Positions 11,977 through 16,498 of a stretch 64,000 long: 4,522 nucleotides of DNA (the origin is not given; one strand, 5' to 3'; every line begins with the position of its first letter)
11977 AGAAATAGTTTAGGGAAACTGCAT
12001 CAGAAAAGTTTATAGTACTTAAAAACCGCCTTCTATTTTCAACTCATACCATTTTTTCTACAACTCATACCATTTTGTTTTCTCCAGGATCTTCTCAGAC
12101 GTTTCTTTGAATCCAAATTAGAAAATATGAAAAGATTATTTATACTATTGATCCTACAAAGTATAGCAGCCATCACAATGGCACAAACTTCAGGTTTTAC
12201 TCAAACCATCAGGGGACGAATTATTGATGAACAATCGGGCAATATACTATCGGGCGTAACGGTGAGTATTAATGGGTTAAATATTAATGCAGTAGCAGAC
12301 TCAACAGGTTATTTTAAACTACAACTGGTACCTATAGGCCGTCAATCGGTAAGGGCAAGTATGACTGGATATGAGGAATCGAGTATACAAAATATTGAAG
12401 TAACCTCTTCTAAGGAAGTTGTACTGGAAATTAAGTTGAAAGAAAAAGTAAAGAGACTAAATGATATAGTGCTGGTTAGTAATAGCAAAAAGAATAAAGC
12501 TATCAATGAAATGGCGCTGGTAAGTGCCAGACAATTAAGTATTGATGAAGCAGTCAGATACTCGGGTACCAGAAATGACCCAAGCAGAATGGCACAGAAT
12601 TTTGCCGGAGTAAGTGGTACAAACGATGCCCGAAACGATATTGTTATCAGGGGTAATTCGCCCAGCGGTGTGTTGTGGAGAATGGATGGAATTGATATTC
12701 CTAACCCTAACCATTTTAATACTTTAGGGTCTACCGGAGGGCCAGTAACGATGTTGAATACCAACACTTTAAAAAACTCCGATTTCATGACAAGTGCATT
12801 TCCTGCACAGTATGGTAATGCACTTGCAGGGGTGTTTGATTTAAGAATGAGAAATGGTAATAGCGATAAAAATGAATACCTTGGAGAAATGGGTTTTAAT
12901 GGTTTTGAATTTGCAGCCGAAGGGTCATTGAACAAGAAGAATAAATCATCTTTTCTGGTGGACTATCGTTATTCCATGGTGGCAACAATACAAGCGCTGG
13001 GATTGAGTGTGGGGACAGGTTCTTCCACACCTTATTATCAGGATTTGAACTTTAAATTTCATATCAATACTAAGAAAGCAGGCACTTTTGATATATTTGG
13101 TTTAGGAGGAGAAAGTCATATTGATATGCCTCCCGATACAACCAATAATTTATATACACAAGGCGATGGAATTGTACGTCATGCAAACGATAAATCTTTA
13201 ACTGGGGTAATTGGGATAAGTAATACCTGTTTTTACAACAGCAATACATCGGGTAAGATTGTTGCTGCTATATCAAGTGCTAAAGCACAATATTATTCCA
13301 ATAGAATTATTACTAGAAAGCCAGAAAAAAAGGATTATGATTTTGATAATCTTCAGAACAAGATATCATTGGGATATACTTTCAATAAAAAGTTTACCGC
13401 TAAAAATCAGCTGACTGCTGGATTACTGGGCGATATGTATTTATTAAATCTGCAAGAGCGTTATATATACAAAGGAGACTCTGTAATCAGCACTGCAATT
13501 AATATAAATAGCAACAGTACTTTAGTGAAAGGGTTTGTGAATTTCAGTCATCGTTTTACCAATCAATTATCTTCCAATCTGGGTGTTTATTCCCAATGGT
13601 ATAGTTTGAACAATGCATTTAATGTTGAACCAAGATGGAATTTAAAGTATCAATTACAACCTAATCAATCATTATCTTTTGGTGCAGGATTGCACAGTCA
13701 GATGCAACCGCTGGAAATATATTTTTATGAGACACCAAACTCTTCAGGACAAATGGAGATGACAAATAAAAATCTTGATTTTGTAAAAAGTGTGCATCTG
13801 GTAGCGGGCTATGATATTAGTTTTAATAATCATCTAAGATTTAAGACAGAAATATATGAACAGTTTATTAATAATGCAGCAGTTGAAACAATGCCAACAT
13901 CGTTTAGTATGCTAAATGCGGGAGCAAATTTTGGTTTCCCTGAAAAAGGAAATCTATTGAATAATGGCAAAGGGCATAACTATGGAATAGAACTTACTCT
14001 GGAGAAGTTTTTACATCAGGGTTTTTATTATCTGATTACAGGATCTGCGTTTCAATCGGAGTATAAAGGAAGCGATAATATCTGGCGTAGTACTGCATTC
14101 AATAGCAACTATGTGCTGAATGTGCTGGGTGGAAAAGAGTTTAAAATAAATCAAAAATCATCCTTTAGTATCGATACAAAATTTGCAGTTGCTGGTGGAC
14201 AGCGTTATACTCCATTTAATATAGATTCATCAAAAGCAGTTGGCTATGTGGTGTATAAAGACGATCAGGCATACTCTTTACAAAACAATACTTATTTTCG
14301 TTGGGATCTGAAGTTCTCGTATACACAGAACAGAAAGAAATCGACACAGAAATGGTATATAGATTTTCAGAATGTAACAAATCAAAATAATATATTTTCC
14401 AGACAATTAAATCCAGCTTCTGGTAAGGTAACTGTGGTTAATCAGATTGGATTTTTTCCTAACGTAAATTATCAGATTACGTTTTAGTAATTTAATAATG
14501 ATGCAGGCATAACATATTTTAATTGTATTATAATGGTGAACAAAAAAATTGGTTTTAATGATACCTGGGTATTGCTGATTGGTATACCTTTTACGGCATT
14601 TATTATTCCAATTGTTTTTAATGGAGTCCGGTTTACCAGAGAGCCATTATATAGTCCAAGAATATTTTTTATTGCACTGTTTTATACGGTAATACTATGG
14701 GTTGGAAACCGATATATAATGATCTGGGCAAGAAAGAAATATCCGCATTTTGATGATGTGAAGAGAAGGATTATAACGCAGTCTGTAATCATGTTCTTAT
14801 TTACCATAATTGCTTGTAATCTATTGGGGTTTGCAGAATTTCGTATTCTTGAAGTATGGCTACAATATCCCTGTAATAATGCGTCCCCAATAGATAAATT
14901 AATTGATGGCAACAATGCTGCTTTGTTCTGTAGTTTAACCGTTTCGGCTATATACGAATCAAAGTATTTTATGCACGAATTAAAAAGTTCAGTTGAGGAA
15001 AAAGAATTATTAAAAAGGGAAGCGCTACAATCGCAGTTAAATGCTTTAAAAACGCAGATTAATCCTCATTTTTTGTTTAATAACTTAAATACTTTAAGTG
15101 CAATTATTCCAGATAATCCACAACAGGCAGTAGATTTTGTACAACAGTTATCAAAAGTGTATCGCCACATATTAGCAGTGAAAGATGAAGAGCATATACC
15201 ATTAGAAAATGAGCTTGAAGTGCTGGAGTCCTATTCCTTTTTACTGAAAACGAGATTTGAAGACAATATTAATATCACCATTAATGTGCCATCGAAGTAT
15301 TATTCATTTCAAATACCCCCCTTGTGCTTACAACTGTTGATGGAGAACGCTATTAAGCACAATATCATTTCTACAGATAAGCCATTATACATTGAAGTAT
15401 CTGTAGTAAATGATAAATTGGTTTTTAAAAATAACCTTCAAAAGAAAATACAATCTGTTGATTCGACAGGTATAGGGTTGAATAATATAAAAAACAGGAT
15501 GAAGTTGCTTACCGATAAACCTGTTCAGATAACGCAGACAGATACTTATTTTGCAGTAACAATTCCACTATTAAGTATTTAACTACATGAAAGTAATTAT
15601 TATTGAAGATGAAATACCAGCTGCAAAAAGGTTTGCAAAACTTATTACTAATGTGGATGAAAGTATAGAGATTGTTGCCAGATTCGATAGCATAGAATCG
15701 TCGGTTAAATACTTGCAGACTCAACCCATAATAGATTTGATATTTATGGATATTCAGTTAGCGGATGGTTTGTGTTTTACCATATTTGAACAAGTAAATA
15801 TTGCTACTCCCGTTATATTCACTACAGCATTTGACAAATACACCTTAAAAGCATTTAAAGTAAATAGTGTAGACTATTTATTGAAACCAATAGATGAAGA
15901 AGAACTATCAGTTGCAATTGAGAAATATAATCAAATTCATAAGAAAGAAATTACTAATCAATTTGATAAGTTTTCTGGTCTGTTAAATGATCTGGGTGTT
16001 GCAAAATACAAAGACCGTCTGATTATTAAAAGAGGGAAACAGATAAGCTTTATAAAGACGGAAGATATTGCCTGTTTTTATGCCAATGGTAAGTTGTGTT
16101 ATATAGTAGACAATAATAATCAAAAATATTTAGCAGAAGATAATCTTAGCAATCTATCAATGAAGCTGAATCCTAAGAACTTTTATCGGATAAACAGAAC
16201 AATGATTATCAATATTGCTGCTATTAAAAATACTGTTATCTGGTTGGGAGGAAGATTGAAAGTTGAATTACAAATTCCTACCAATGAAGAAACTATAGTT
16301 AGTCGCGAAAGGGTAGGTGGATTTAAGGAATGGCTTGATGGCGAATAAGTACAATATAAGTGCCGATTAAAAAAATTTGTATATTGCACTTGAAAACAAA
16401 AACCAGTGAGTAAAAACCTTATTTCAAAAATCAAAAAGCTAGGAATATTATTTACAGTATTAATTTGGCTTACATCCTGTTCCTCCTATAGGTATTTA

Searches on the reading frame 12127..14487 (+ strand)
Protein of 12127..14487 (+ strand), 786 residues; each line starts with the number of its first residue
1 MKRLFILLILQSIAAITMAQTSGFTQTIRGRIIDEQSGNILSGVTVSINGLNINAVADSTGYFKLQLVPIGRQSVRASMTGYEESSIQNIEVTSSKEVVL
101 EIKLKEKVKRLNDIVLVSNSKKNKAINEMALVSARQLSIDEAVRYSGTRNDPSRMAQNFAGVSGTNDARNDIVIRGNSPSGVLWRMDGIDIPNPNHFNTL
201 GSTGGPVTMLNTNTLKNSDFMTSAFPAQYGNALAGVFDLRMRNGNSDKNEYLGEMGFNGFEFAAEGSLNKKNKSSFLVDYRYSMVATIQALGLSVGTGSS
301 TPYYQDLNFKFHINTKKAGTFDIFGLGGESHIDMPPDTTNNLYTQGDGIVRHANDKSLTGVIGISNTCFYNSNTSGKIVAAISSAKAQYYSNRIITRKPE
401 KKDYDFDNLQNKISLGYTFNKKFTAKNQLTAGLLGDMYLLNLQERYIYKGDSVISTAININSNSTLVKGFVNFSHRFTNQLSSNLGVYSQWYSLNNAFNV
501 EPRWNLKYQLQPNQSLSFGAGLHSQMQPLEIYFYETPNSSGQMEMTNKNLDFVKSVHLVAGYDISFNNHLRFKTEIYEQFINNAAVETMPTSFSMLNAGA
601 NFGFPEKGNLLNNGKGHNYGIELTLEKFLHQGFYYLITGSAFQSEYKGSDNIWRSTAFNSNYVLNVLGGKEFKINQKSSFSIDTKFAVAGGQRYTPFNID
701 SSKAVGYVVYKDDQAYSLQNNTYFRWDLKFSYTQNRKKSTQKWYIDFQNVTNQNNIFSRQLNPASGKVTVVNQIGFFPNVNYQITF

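Call 6: search_protein_families(library=pfam, proteins=[window:12127-14487:+])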
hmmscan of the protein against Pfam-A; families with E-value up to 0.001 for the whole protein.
window:12127-14487:+ (786 aa): 3 families
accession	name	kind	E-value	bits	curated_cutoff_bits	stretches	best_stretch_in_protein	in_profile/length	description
PF13715.12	CarbopepD_reg_2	-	2.7e-15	56.6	32.2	1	28-115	1-87/88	CarboxypepD_reg-like domain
PF13620.12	CarboxypepD_reg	-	3.6e-15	56.5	32.3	1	27-105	1-82/82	Carboxypeptidase regulatory-like domain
PF07715.20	Plug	-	4.7e-06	27.5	23.9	1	150-236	23-107/107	TonB-dependent Receptor Plug Domain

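Call 7: search_protein_families(library=ncbifam, proteins=[window:12127-14487:+])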
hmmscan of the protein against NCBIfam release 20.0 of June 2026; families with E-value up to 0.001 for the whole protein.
window:12127-14487:+ (786 aa): 0 families

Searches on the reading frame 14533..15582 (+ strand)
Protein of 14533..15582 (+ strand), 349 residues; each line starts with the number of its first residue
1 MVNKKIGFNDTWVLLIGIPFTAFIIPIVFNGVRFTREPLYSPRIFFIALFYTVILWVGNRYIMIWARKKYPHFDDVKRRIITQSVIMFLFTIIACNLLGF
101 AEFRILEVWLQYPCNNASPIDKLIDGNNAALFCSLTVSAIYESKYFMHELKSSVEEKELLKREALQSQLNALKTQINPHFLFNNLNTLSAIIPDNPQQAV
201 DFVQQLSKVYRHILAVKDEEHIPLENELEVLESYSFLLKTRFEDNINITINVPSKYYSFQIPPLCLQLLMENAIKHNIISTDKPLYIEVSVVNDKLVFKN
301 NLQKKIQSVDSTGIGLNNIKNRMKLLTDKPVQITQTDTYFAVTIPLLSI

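Call 79: search_protein_families(library=pfam, proteins=[window:14533-15582:+], max_evalue=0.001)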
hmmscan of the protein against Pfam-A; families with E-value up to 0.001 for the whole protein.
window:14533-15582:+ (349 aa): 1 family
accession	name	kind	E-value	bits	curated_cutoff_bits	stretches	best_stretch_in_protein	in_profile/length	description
PF06580.19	His_kinase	-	9.3e-24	83.9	25.2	1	168-245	2-80/81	Histidine kinase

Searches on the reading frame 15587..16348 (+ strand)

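Call 60: search_protein_families(library=pfam, proteins=[window:15587-16348:+], max_evalue=0.0001)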
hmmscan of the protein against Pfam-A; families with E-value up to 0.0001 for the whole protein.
window:15587-16348:+ (253 aa): 2 families
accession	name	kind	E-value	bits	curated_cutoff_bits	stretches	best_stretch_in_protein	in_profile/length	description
PF04397.21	LytTR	-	8.6e-17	61.6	22.6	1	152-250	2-97/98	LytTr DNA-binding domain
PF00072.30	Response_reg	-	1.6e-13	51.2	30.2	1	3-111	1-110/111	Response regulator receiver domain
